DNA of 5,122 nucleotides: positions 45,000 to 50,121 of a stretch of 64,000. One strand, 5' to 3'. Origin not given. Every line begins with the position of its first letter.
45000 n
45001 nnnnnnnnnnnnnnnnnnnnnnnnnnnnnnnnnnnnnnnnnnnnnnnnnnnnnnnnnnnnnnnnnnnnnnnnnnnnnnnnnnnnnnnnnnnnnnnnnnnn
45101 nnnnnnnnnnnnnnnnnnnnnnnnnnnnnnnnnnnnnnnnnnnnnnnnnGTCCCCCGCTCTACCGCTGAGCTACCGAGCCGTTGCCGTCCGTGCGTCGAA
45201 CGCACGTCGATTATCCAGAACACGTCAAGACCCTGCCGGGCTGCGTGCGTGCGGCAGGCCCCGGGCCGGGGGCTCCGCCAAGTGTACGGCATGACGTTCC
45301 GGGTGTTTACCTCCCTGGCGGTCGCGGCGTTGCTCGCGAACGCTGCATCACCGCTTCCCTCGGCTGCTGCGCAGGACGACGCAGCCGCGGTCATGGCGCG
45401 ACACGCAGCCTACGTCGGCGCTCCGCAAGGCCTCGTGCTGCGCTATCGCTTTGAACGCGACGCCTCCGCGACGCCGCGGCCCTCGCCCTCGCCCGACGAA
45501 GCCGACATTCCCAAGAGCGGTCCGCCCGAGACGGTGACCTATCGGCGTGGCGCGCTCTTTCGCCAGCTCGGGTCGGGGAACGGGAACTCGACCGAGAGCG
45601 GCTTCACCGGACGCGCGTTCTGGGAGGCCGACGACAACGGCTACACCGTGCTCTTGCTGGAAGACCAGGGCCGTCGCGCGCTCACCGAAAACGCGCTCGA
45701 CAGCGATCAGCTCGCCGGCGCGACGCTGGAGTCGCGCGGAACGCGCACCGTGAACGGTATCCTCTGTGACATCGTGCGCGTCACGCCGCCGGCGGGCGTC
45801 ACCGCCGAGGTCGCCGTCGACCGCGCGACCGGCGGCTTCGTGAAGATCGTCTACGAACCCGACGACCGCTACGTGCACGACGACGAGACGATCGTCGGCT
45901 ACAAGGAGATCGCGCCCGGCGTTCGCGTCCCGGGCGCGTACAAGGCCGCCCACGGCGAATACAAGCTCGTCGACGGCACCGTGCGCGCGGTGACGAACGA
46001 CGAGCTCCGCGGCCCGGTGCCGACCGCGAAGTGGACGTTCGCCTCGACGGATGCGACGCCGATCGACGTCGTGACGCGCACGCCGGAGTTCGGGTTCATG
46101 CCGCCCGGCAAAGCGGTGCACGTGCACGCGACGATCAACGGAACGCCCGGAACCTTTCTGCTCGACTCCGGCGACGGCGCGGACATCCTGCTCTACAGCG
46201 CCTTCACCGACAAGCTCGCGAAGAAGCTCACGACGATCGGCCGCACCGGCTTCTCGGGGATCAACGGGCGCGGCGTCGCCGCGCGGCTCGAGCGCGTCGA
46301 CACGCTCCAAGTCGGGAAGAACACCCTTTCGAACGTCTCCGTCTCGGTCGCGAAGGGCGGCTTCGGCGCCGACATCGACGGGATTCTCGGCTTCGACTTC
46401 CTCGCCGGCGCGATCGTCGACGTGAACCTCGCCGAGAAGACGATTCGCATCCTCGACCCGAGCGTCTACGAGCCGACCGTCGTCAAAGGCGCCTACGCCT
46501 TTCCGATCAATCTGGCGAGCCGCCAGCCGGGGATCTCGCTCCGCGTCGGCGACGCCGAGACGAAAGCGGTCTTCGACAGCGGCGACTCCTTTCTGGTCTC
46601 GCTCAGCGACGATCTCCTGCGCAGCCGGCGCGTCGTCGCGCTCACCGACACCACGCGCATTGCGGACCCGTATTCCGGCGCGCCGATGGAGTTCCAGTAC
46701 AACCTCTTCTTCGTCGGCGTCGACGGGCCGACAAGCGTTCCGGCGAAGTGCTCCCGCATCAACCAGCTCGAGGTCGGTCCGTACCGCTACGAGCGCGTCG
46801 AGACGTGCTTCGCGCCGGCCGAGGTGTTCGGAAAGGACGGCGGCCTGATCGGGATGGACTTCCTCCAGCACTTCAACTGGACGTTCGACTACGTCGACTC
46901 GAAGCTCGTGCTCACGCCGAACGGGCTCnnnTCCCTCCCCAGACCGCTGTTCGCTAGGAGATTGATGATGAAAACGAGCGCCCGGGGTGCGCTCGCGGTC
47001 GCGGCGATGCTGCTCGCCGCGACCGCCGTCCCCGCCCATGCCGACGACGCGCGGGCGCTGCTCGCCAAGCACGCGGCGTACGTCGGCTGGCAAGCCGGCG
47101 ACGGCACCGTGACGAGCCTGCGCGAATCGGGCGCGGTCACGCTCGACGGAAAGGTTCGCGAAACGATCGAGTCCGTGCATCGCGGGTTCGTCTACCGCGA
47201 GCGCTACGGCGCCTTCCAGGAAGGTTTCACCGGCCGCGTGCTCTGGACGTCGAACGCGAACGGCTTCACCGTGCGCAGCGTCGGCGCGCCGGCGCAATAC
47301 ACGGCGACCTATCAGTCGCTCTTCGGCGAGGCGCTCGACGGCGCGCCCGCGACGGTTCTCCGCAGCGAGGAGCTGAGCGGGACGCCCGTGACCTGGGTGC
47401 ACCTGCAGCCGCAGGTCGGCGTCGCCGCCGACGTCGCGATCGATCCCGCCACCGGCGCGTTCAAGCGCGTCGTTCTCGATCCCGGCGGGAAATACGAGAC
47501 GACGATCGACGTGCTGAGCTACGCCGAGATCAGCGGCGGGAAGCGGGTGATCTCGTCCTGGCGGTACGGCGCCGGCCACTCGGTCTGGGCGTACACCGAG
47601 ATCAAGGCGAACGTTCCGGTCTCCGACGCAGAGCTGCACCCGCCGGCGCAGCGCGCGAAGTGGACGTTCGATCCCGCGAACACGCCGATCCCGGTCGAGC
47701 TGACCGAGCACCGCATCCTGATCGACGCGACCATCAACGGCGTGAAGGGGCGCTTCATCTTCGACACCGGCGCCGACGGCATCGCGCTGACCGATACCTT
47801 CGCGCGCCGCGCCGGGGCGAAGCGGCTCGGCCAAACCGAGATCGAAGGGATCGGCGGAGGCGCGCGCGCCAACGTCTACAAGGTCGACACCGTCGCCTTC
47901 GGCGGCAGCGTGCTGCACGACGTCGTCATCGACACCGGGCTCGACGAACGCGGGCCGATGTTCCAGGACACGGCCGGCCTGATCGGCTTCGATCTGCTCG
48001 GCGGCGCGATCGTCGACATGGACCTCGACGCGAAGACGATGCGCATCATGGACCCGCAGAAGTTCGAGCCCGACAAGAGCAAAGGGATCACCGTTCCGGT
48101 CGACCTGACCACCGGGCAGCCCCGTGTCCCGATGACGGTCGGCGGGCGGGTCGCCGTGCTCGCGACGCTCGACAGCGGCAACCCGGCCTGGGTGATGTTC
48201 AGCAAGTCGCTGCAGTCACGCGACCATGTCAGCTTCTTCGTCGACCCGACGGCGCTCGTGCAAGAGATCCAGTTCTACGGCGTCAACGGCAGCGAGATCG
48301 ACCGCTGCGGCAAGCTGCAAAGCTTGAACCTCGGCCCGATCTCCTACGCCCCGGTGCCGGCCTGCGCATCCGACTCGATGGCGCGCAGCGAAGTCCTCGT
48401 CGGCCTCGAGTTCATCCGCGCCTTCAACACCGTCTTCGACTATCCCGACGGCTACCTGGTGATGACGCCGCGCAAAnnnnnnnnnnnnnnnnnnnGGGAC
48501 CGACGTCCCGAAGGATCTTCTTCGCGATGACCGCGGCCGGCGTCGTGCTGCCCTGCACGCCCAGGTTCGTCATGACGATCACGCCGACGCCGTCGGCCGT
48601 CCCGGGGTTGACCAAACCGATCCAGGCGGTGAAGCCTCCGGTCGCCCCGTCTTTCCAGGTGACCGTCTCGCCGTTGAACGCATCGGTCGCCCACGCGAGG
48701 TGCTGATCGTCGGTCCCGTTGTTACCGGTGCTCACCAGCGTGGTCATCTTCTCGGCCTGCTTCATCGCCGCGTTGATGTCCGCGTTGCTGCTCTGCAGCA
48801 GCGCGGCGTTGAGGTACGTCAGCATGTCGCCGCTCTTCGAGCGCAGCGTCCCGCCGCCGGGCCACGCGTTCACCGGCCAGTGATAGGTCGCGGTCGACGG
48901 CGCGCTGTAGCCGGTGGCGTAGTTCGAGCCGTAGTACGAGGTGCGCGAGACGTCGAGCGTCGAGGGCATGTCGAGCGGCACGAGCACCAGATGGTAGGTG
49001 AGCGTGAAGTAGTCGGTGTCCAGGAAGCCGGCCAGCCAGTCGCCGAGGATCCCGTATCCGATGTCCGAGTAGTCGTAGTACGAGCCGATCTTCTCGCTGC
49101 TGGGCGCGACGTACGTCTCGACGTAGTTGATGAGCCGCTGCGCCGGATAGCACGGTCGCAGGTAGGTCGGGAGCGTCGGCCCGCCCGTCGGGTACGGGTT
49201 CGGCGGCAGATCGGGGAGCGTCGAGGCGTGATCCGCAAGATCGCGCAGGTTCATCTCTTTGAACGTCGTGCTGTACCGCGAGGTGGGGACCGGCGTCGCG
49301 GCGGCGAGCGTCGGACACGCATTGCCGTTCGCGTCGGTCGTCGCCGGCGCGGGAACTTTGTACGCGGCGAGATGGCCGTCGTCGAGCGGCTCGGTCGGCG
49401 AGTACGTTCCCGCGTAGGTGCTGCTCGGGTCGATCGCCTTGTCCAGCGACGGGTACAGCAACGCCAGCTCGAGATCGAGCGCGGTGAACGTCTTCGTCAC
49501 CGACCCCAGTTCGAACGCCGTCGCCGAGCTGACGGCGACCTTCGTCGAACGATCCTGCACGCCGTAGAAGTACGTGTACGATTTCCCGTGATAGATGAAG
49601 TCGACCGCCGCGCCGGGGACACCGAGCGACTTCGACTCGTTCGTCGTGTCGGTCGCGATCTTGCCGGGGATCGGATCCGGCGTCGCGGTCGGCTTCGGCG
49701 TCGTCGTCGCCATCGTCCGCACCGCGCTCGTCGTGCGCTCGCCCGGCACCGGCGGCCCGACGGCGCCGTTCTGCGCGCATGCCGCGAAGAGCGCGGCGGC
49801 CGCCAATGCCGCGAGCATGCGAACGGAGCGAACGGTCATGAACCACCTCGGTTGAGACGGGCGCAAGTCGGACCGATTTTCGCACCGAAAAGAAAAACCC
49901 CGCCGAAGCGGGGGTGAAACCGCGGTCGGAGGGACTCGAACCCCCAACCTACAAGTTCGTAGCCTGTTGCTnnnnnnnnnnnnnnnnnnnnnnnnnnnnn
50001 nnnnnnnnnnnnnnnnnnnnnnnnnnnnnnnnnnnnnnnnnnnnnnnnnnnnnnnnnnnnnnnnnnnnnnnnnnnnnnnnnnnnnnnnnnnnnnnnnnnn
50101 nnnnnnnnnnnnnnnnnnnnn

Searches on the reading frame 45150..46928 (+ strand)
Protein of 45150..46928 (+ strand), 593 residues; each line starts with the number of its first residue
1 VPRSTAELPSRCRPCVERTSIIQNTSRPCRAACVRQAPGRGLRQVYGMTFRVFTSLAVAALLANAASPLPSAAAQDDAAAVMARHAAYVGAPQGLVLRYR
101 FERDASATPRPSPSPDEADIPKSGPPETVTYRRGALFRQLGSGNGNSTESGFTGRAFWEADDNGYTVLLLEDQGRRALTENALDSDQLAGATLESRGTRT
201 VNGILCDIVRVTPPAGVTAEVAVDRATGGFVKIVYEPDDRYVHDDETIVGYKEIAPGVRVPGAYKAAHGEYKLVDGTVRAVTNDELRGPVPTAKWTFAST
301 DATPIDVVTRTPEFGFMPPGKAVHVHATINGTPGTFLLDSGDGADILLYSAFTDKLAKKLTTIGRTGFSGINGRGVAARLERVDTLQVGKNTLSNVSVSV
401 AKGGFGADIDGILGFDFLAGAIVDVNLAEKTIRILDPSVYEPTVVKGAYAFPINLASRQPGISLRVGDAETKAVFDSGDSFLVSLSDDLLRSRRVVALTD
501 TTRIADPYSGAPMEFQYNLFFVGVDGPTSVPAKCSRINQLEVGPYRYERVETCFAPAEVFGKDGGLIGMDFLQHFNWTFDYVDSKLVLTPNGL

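Call 53: search_protein_families(library=pfam, proteins=[window:45150-46928:+], max_evalue=0.0001)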
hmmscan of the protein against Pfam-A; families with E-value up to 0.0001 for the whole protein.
window:45150-46928:+ (593 aa): 2 families
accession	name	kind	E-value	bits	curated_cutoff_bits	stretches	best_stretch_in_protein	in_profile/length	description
PF13650.11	Asp_protease_2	-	2.2e-17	64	24.3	1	325-417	1-90/90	Aspartyl protease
PF13975.11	gag-asp_proteas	-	2.3e-14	54.2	28.2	1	325-418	1-90/92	gag-polyprotein putative aspartyl protease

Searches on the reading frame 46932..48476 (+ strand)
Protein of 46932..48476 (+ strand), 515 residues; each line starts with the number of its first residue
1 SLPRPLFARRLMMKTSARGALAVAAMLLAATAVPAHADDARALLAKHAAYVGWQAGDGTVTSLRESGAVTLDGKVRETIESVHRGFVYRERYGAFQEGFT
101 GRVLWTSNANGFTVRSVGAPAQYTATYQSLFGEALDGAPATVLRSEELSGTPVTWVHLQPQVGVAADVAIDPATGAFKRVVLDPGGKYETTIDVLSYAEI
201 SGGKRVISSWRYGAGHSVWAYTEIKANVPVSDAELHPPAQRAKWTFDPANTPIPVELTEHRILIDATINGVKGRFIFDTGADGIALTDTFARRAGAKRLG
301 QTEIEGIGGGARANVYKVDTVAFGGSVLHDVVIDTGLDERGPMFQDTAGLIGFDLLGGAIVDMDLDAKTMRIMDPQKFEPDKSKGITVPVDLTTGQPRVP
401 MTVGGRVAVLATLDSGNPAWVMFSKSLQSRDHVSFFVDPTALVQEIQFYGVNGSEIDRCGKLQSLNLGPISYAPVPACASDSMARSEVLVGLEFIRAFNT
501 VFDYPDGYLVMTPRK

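Call 53: search_protein_families(library=pfam, proteins=[window:46932-48476:+], max_evalue=0.0001)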
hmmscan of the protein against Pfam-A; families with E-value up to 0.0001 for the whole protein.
window:46932-48476:+ (515 aa): 2 families
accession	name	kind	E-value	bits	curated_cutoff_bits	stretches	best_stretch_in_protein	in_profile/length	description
PF13650.11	Asp_protease_2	-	1.5e-19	70.9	24.3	1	264-354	1-89/90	Aspartyl protease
PF13975.11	gag-asp_proteas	-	1.3e-16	61.4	28.2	1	264-333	1-73/92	gag-polyprotein putative aspartyl protease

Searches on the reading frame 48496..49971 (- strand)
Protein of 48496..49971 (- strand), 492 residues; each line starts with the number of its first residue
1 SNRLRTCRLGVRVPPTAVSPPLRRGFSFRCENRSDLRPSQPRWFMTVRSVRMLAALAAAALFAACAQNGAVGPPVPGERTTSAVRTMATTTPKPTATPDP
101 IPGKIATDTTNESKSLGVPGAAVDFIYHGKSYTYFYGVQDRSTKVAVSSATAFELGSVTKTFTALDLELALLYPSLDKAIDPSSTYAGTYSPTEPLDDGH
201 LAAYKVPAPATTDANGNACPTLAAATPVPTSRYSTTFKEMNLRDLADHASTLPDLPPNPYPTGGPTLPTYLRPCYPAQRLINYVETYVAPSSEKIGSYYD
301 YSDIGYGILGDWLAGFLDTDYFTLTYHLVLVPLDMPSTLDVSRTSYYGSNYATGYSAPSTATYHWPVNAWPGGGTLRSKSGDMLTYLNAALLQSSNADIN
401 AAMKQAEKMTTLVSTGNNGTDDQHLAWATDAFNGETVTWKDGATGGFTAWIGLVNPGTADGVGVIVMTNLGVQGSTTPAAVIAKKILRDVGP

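Call 53: search_protein_families(library=pfam, proteins=[window:48496-49971:-], max_evalue=0.0001)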
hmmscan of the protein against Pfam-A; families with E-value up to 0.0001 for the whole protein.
window:48496-49971:- (492 aa): 1 family
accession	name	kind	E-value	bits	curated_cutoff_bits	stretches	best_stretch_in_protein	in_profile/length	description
PF00144.29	Beta-lactamase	-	1.9e-26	93.5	27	1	114-472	10-312/329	Beta-lactamase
